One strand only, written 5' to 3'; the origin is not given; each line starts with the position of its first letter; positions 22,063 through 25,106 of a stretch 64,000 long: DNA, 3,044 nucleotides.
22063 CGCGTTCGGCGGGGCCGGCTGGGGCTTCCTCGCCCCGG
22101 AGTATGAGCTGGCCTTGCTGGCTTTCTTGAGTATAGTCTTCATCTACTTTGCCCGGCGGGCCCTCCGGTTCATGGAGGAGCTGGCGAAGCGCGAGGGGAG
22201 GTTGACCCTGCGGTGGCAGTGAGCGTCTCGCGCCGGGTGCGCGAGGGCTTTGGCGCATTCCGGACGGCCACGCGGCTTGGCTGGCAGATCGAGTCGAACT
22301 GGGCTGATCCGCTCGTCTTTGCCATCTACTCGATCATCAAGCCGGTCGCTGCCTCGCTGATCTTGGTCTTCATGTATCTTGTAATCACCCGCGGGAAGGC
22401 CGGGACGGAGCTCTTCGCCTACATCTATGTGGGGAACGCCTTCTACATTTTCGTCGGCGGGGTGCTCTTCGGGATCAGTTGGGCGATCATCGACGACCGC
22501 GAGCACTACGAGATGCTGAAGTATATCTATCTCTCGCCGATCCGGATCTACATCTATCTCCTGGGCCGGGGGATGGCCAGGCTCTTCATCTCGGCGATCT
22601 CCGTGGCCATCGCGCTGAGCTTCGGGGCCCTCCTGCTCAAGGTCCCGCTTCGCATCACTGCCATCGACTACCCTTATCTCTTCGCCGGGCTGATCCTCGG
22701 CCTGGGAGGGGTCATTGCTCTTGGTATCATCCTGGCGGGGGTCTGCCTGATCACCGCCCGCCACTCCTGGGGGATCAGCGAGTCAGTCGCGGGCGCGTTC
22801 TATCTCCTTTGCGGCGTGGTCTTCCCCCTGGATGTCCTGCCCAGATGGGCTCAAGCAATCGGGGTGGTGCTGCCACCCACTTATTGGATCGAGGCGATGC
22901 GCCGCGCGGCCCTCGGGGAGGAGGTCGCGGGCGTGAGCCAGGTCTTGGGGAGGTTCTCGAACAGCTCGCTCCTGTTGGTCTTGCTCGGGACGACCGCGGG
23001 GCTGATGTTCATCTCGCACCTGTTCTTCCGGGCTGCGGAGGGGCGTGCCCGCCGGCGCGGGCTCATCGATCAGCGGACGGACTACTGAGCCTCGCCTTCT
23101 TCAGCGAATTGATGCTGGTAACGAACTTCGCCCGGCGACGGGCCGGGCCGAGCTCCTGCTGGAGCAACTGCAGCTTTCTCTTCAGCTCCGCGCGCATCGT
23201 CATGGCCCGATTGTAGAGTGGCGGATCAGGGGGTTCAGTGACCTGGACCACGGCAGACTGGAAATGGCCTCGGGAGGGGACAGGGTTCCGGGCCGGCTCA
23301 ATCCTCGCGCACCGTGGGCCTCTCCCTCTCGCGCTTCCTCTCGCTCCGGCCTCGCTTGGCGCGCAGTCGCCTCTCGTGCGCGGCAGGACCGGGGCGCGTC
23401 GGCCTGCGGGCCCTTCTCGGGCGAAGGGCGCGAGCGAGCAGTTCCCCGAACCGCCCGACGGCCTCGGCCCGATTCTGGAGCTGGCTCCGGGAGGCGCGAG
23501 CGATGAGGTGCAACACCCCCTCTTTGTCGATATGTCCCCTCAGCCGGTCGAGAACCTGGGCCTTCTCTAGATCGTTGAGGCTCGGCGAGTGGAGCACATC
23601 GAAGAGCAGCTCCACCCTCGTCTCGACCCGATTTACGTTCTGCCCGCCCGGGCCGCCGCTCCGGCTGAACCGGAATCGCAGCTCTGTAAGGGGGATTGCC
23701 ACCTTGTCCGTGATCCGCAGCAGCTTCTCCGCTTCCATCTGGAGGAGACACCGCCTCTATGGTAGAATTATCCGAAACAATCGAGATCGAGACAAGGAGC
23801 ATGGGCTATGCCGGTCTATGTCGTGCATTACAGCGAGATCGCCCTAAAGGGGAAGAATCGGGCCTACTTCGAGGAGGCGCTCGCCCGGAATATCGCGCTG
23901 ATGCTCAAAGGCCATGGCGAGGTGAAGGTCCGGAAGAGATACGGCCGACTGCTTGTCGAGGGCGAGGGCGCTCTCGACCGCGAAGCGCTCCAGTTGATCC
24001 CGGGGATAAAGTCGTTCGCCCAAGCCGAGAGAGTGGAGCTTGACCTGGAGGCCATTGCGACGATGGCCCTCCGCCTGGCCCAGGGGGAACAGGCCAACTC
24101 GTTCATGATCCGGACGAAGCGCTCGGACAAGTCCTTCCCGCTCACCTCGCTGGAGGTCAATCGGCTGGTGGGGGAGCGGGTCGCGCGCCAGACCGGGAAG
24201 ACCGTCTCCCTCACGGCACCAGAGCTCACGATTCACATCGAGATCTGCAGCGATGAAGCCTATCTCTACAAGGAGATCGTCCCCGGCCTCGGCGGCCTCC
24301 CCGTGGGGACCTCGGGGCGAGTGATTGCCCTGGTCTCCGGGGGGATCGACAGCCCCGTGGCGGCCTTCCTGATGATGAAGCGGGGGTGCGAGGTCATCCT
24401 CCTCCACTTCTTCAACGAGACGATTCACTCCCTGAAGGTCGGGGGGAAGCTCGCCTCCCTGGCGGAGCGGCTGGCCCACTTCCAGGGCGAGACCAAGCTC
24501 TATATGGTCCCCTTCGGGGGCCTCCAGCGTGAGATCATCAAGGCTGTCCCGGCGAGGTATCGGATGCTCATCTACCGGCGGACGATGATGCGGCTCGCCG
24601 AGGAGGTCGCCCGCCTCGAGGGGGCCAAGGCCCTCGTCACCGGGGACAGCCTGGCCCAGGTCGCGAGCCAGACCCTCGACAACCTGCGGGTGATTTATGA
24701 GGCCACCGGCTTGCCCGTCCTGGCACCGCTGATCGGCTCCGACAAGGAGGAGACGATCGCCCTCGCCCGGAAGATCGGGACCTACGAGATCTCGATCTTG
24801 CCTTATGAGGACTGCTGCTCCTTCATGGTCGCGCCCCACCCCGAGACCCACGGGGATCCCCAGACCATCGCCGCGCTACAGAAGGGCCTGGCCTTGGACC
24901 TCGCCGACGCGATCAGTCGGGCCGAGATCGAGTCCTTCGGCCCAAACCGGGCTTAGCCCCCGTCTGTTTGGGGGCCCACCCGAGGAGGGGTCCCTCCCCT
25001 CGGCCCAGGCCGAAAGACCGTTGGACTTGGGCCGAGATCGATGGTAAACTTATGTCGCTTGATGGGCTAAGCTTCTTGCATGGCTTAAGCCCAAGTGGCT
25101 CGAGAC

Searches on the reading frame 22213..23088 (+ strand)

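Call 67: search_protein_families(library=pfam, proteins=[window:22213-23088:+], max_evalue=0.00001)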
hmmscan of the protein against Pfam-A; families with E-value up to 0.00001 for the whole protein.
window:22213-23088:+ (291 aa): 2 families
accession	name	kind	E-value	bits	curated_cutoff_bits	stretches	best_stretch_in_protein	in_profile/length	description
PF01061.29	ABC2_membrane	-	5.6e-10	39.5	26.9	1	25-231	10-208/211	ABC-2 type transporter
PF12698.13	ABC2_membrane_3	-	6e-08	32.6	31.6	1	62-248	154-327/347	ABC-2 family transporter protein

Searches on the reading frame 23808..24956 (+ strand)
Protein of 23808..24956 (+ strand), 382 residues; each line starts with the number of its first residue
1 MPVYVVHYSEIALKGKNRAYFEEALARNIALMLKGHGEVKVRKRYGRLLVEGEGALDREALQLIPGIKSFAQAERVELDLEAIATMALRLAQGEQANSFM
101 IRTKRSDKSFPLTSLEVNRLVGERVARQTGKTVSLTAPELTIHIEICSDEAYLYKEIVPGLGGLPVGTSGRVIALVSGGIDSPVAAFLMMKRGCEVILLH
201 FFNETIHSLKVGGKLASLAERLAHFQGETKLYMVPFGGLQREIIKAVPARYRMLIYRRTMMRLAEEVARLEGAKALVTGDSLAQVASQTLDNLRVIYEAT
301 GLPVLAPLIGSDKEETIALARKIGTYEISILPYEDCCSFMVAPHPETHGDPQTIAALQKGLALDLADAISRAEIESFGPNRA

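Call 68: search_protein_families(library=pfam, proteins=[window:23808-24956:+], max_evalue=0.00001)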
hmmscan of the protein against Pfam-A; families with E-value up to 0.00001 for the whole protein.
window:23808-24956:+ (382 aa): 4 families
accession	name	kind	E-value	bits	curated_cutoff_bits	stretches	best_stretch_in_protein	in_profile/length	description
PF02568.20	ThiI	-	2e-74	249.9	20.5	1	167-359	1-193/197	Thiamine biosynthesis protein (ThiI)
PF22025.1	ThiI_fer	-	5.2e-17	62.5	25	1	4-70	2-71/72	ThiI ferredoxin-like domain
PF02926.22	THUMP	-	4.1e-15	56.4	20.6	1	79-154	3-82/84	THUMP domain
PF06508.19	QueC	-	1e-06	28.9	22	0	172-204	2-34/210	Queuosine biosynthesis protein QueC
